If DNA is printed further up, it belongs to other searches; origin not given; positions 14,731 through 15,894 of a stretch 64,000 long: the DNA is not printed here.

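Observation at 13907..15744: Catalytically degenerate LytM (M23) protein, bactofilin and two tiny membrane proteins packed into one operon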

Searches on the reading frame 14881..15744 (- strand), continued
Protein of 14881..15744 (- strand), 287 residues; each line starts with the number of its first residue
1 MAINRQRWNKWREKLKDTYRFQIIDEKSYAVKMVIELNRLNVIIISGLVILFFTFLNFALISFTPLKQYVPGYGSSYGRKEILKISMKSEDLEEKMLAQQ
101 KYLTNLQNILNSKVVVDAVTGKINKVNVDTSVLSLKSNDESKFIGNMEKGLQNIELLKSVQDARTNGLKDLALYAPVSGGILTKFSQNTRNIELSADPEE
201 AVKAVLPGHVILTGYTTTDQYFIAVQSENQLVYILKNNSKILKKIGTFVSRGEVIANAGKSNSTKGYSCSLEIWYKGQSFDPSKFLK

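Call 23: search_protein_families(library=pfam, proteins=[L061:10350-11507:+, L061:11508-12845:+, L036:8866-10026:+, L036:10124-11446:+, L036:4812-7454:+, L079:3902-4279:-, L079:3709-3918:-], max_evalue=0.1)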
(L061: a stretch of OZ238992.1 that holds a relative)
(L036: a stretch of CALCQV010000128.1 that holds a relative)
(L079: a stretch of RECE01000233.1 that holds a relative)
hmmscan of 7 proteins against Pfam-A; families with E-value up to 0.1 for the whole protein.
L061:10350-11507:+ (385 aa): 8 families
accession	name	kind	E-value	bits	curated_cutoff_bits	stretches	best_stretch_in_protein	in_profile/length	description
PF02670.22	DXP_reductoisom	-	1.6e-44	152.1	21.7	1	8-134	1-129/129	1-deoxy-D-xylulose 5-phosphate reductoisomerase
PF13288.12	DXPR_C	-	3.9e-41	140.4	27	1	263-378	1-113/115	DXP reductoisomerase C-terminal domain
PF08436.17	DXP_redisom_C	-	2.1e-40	137.2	26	1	148-231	1-84/84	1-deoxy-D-xylulose 5-phosphate reductoisomerase C-terminal domain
PF01118.30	Semialdhyde_dh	-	3.4e-05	24.7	26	1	7-75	1-73/121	Semialdehyde dehydrogenase, NAD binding domain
PF03435.24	Sacchrp_dh_NADP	-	0.0046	17.7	25.1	1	8-67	1-60/129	Saccharopine dehydrogenase NADP binding domain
PF05368.20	NmrA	-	0.03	14.3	27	1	4-75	1-68/298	NmrA-like family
PF01113.26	DapB_N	-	0.031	14.8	25.6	1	7-75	2-69/124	Dihydrodipicolinate reductase, N-terminus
PF01408.29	GFO_IDH_MocA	-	0.057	14.5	24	0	7-122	2-89/120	Oxidoreductase family, NAD-binding Rossmann fold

L061:11508-12845:+ (445 aa): 7 families
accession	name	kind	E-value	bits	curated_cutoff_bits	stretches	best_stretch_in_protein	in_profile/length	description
PF02163.28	Peptidase_M50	-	4.6e-50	170.4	27.2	1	10-432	2-221/221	Peptidase family M50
PF17820.7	PDZ_6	-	5.3e-12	45.7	27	2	221-274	1-54/54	PDZ domain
PF13180.12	PDZ_2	-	8.6e-10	39.2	27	1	221-284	15-79/80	PDZ domain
PF00595.29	PDZ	-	1.3e-06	29.1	23.2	1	218-272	25-80/81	PDZ domain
PF21558.3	Pept_S41_N_bact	-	0.0018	18.6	27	1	149-179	15-45/87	Bacteroidetes, Peptidase, S41 family, N-terminal domain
PF14685.13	PDZ_Tricorn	-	0.011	16.2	25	0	233-278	35-82/88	Tricorn protease PDZ domain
PF19805.5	DUF6288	-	0.034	13.8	26.3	1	222-287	5-65/402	Family of unknown function (DUF6288)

L036:8866-10026:+ (386 aa): 7 families
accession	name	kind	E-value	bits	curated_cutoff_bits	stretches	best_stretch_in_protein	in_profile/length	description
PF13288.12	DXPR_C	-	5e-41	140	27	1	260-376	1-114/115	DXP reductoisomerase C-terminal domain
PF02670.22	DXP_reductoisom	-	2.5e-40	138.6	21.7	1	6-132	1-129/129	1-deoxy-D-xylulose 5-phosphate reductoisomerase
PF08436.17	DXP_redisom_C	-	3.1e-39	133.5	26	1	147-228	2-84/84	1-deoxy-D-xylulose 5-phosphate reductoisomerase C-terminal domain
PF01118.30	Semialdhyde_dh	-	0.0011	19.8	26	1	5-48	1-44/121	Semialdehyde dehydrogenase, NAD binding domain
PF03435.24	Sacchrp_dh_NADP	-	0.016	16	25.1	1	6-43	1-38/129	Saccharopine dehydrogenase NADP binding domain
PF01408.29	GFO_IDH_MocA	-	0.041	15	24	0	5-120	2-89/120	Oxidoreductase family, NAD-binding Rossmann fold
PF01113.26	DapB_N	-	0.062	13.8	25.6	0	5-70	2-67/124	Dihydrodipicolinate reductase, N-terminus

L036:10124-11446:+ (440 aa): 6 families
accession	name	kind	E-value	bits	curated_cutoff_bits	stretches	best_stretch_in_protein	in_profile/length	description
PF02163.28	Peptidase_M50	-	2e-57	194.5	27.2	1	10-425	2-220/221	Peptidase family M50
PF17820.7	PDZ_6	-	2.3e-12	46.9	27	2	228-274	7-53/54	PDZ domain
PF00595.29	PDZ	-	2.2e-08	34.8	23.2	2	220-253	26-59/81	PDZ domain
PF13180.12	PDZ_2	-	3.5e-06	27.7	27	1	228-286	21-80/80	PDZ domain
PF21558.3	Pept_S41_N_bact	-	5.5e-05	23.4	27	0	145-170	12-37/87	Bacteroidetes, Peptidase, S41 family, N-terminal domain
PF13398.12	Peptidase_M50B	-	0.014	15.6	26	1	16-57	23-56/201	Peptidase M50B-like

L036:4812-7454:+ (880 aa): 8 families
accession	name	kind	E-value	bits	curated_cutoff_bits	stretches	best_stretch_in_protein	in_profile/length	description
PF00689.26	Cation_ATPase_C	-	2.2e-57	194.1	27.3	1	694-875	2-175/175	Cation transporting ATPase, C-terminus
PF00122.25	E1-E2_ATPase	-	2e-46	158.2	28.1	1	109-303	1-181/181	E1-E2 ATPase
PF00690.31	Cation_ATPase_N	-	4.9e-20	71.4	20.4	1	2-69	1-68/69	Cation transporter/ATPase, N-terminus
PF13246.12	Cation_ATPase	-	6e-18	65.1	21.7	1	369-451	1-91/91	Cation transport ATPase (P-type)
PF00702.32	Hydrolase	-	1.3e-17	65.2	26.4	1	320-623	2-191/191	haloacid dehalogenase-like hydrolase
PF08282.18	Hydrolase_3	-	0.0098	16.1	20.9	1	595-656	195-255/255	haloacid dehalogenase-like hydrolase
PF09543.15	DUF2379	-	0.029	15.3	21.1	1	442-476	4-38/116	Protein of unknown function (DUF2379)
PF12710.13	HAD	-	0.083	13.8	27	0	463-619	38-188/189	haloacid dehalogenase-like hydrolase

L079:3902-4279:- (125 aa): 2 families
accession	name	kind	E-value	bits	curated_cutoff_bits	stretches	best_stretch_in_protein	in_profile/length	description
PF17968.6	Tlr3_TMD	-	0.0062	17.2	25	1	63-87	1-25/33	Toll-like receptor 3 trans-membrane domain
PF03899.21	ATP-synt_I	-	0.0065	17.3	25.1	1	38-104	34-98/99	ATP synthase I chain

L079:3709-3918:- (69 aa): 0 families

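Call 33: find_encoding_contigs(protein=P0001, flank=3000, max_places=3)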
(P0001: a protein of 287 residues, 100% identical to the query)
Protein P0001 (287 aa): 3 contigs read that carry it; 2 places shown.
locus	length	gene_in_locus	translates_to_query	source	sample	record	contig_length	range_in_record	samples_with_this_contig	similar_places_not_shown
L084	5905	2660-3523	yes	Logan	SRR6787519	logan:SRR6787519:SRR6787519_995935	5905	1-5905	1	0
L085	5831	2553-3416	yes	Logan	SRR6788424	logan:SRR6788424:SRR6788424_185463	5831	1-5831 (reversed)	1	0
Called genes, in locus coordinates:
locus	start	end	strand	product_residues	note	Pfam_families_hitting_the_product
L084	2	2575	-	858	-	?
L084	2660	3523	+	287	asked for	PF01551:Peptidase_M23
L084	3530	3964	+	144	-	PF04519:Bactofilin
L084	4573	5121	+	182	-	PF03544:TonB_C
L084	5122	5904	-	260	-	?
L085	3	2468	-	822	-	?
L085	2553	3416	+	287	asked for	PF01551:Peptidase_M23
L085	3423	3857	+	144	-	PF04519:Bactofilin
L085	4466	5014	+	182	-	PF03544:TonB_C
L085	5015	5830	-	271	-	?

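Call 37: search_protein_families(library=pfam, proteins=[L075:3745-4158:-, L075:3110-3721:-, L075:2369-3097:-, L075:1438-2313:-, L040:3251-3682:-, L040:2562-3254:-, L040:1408-2520:-, L034:9965-11317:-], max_evalue=0.01)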
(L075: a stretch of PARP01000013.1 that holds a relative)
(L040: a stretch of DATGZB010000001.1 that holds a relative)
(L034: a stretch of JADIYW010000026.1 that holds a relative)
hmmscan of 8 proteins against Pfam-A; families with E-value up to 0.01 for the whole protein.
L075:3745-4158:- (137 aa): 1 family
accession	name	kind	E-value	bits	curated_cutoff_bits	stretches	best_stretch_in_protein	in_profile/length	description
PF01242.24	PTPS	-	4.3e-34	117.5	22.4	1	4-136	2-120/121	6-pyruvoyl tetrahydropterin synthase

L075:3110-3721:- (203 aa): 1 family
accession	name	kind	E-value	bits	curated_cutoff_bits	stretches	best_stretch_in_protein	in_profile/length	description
PF01227.27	GTP_cyclohydroI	-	1.2e-75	253.3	27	1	23-198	2-178/179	GTP cyclohydrolase I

L075:2369-3097:- (242 aa): 1 family
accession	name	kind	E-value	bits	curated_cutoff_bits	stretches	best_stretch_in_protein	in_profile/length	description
PF01027.25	Bax1-I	-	1.5e-51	175.5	34.1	1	22-238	1-207/207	Inhibitor of apoptosis-promoting Bax1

L075:1438-2313:- (291 aa): 1 family
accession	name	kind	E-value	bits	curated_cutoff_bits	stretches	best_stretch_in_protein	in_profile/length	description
PF00698.26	Acyl_transf_1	-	1.9e-44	152.9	32.7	1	4-278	2-274/319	Acyl transferase domain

L040:3251-3682:- (143 aa): 1 family
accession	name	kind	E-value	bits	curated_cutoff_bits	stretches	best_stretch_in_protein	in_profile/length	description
PF01242.24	PTPS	-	1.1e-32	113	22.4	1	9-141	1-119/121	6-pyruvoyl tetrahydropterin synthase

L040:2562-3254:- (230 aa): 2 families
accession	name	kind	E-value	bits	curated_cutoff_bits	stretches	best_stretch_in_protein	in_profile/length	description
PF01227.27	GTP_cyclohydroI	-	6.8e-76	254.1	27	1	51-225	3-178/179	GTP cyclohydrolase I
PF14489.11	QueF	-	0.00077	20.1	27.3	1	125-183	1-59/81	QueF-like protein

L040:1408-2520:- (370 aa): 4 families
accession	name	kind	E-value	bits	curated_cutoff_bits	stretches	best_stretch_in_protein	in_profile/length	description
PF00155.27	Aminotran_1_2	-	3.7e-39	135.4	19.7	1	21-354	4-353/361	Aminotransferase class I and II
PF00266.25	Aminotran_5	-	1.5e-08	34.5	21.5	1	80-241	65-221/371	Aminotransferase class-V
PF01053.26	Cys_Met_Meta_PP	-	9.4e-07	28.2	27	1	78-200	68-188/381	Cys/Met metabolism PLP-dependent enzyme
PF04864.19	Alliinase_C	-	0.0033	16.8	22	1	103-274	99-250/363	Allinase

L034:9965-11317:- (450 aa): 7 families
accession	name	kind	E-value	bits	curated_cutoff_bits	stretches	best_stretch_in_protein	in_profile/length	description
PF02786.22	CPSase_L_D2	-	9.8e-77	257.7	19.8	1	115-321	1-208/211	Carbamoyl-phosphate synthase L chain, ATP binding domain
PF00289.28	Biotin_carb_N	-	4.7e-48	162.7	25.5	1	1-110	1-110/110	Biotin carboxylase, N-terminal domain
PF02785.25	Biotin_carb_C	-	2.7e-45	153.3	32.4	1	334-440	1-107/108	Biotin carboxylase C-terminal domain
PF07478.18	Dala_Dala_lig_C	-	1e-10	41.9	24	1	142-291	26-174/204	D-ala D-ala ligase C-terminus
PF02222.28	ATP-grasp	-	2.8e-09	37.3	27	1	138-292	16-162/179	ATP-grasp domain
PF08443.16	RimK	-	4.8e-05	23.5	21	1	131-297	17-171/188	RimK-like ATP-grasp domain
PF02655.19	ATP-grasp_3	-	0.00048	20.7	23.2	1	145-294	24-158/160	ATP-grasp domain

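Call 46: predict_structure(alignment_id=A3)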
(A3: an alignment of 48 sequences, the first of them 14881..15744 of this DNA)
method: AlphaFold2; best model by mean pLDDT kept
length: 287 residues; sequences in the alignment: 48
mean_pLDDT: 68.0   pTM: 0.41
mean pLDDT of the five models: 68.0, 66.6, 65.2, 64.9, 63.4
residues with pLDDT >= 90: 5; 70-90: 130; 50-70: 112; < 50: 40
segments of 3 or more residues with pLDDT < 50: 1-3, 32-34, 70-73, 114-137
pLDDT, mean of each block of 10 residues (from residue 1): 57 59 52 56 82 87 58 52 64 70 68 47 41 45 57 56 53 78 77 84 86 81 82 86 84 84 77 81 68
secondary structure, 60 per line:
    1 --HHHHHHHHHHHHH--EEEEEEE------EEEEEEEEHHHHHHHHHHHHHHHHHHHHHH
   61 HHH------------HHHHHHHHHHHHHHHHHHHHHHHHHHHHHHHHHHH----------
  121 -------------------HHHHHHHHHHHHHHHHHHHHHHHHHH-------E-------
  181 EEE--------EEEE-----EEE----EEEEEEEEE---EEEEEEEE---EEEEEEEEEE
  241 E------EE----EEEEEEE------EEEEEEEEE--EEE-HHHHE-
elements in order: H3-15 E18-24 E31-38 H39-63 H76-110 H140-165 E181-183 E192-195 E201-203 E208-216 E220-227 E231-241 E254-260 E267-275 E278-280 H282-285
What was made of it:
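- On LmdC clade (TM, coiled coil, LytM): AF2 secondary structure: E18-24/E31-38, H39-63, H76-110, H140-165, beta domain 181-280 (call 46).
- The cytoplasmic hairpin is predicted at low confidence (pLDDT 52-59, call 46).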

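Call 48: fold_search(model_id=the predicted structure, library=pdb)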
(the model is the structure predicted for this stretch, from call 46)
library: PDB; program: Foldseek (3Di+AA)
matches with E <= 10: 562; with E <= 0.001: 67
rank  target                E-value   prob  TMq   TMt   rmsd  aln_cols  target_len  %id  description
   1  8tzl_E                3.1e-10  1.00  0.39  0.32  22.1       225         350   19  Cryo-EM structure of Vibrio cholerae FtsE/FtsX/EnvC complex, full-length (released 2023-12-20)
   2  8c0j_B                8.3e-10  1.00  0.37  0.79   2.3       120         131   25  Structure of AmiB enzymatic domain bound to the EnvC LytM domain (released 2023-06-14)
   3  4bh5_A                3.7e-09  1.00  0.38  0.81   1.7       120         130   24  LytM domain of EnvC, an activator of cell wall amidases in Escherichia coli (released 2013-07-03)
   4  6tpi_A                9.8e-09  1.00  0.38  0.29  24.6       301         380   16  EnvC bound to the FtsX periplasmic domain (released 2020-11-04)
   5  7qrl_A                1.8e-08  1.00  0.38  0.73   2.4       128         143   18  LytM domain of DipM, a coordinator of a complex net of autolysins in Caulobacter crescentus (released 2023-06-21)
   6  7qrl_C                4.1e-08  1.00  0.37  0.70   2.2       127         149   20  LytM domain of DipM, a coordinator of a complex net of autolysins in Caulobacter crescentus (released 2023-06-21)
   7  6ue4_B                5.5e-08  1.00  0.36  0.30   3.2       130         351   20  ShyA Endopeptidase from Vibrio cholerae (Closed form) (released 2020-05-27)
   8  6ue4_A                6.5e-08  1.00  0.36  0.29   1.9       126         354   20  ShyA Endopeptidase from Vibrio cholerae (Closed form) (released 2020-05-27)
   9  2hsi_B                6.9e-08  1.00  0.38  0.48   9.3       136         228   24  Crystal structure of putative peptidase M23 from pseudomonas aeruginosa, New York Structural Genomics Consortium (released 2006-08-08)
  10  2hsi_A                7.3e-08  1.00  0.38  0.47   9.3       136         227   24  Crystal structure of putative peptidase M23 from pseudomonas aeruginosa, New York Structural Genomics Consortium (released 2006-08-08)
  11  6jn7_A                8.7e-08  1.00  0.36  0.40  11.6       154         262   19  Structure of H216A mutant closed form peptidoglycan peptidase (released 2020-01-15)
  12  5j1l_C                9.7e-08  1.00  0.37  0.64   2.2       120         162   23  Crystal structure of Csd1-Csd2 dimer I (released 2016-10-19)
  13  6jn1_A                1.2e-07  1.00  0.37  0.41  11.6       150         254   19  Structure of H247A mutant peptidoglycan peptidase complex with penta peptide (released 2020-01-15)
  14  6jmy                  1.5e-07  1.00  0.37  0.41   9.4       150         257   19  Structure of wild type closed form of peptidoglycan peptidase (released 2020-01-15)
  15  6u2a                  1.5e-07  1.00  0.36  0.29   2.5       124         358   21  ShyA endopeptidase from Vibrio cholera (open form) (released 2020-05-27)
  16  5j1l_B                1.6e-07  1.00  0.35  0.54   3.8       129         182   18  Crystal structure of Csd1-Csd2 dimer I (released 2016-10-19)
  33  5j1l_D                1.3e-06  1.00  0.32  0.50   4.8       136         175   18  Crystal structure of Csd1-Csd2 dimer I (released 2016-10-19)
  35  5j1l_A                2.4e-06  1.00  0.32  0.56   5.1       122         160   20  Crystal structure of Csd1-Csd2 dimer I (released 2016-10-19)
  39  3slu_B                3.4e-06  1.00  0.37  0.30   3.5       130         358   20  Crystal structure of NMB0315 (released 2012-02-01)
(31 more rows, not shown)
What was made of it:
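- On Peptidase M23 / LytM domain (PF01551): AF2 model matches the EnvC LytM domain at rmsd 1.7 A with target TM-score 0.81 (calls 46, 48).
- The predicted structure has a cytoplasmic hairpin, a TM helix, two periplasmic helices and a LytM fold closest to EnvC and DipM (calls 46, 48). Csd1-Csd2 structures are among the structural matches (5j1l, call 48).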

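Call 57: search_solved_structures(query=P0057, max_evalue=0.00001, show_alignments=2)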
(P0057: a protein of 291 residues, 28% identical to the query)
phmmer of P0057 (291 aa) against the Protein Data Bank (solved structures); distinct sequences matched with E-value up to 0.00001: 35.
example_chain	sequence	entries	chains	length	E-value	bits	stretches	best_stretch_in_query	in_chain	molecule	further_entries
3slu_A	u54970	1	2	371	4.2e-18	68.9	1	164-288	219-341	M23 peptidase domain protein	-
6muk_A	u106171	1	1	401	4.9e-18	68.7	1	164-288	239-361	Peptidase M23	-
2b44_A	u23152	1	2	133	1.8e-15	60.3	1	190-278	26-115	Glycyl-glycine endopeptidase lytM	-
2b0p_A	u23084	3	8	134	1.8e-15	60.2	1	190-278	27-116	Glycyl-glycine endopeptidase lytM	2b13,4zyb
9gy1_A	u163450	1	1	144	2e-15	60.1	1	173-287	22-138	Peptidase, M23 family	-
6ue4_A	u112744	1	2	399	1.2e-14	57.6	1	190-286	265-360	ShyA endopeptidase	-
1qwy_A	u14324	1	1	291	1.2e-14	57.6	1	190-278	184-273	peptidoglycan hydrolase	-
6u2a_A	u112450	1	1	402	1.2e-14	57.6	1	190-286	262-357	ShyA endopeptidase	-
4bh5_A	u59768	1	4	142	1.6e-14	57.2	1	193-288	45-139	MUREIN HYDROLASE ACTIVATOR ENVC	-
5kvp_A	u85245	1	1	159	3.8e-14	55.9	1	172-284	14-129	Zoocin A endopeptidase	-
5j1l_A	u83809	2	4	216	3.9e-14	55.9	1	176-288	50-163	ToxR-activated gene (TagE)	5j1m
8c0j_B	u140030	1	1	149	4.7e-14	55.6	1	193-288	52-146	Murein hydrolase activator EnvC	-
8i6o_E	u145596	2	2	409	1.9e-13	53.6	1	185-287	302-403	Membrane-bound metallopeptidase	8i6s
6tpi_A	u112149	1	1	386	2e-13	53.6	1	193-288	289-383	Murein hydrolase activator EnvC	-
8hd0_E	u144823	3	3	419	2.3e-13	53.4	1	193-288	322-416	Murein hydrolase activator EnvC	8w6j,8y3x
5j1l_B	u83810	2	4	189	1e-06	31.5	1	192-281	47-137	ToxR-activated gene (TagE)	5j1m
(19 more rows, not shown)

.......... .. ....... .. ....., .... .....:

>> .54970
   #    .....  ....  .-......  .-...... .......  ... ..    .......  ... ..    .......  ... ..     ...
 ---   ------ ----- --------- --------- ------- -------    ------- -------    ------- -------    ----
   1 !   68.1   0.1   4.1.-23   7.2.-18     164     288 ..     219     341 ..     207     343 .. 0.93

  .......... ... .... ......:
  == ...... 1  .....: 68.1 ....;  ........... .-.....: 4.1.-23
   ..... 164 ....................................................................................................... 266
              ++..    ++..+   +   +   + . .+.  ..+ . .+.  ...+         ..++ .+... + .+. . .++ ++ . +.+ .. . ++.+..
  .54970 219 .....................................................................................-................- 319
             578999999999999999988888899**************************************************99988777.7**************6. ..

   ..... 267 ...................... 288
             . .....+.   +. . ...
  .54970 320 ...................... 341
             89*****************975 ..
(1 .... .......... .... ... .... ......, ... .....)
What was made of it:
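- On Catalytically active M23 peptidase: The mapping was checked against the intact orthologue P0057 and solved NMB0315 (call 57).
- Checked: P0057 itself aligns motif for motif with the solved catalytic enzyme NMB0315, PDB 3slu (call 57).
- The mapping is validated against solved NMB0315 (call 57).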
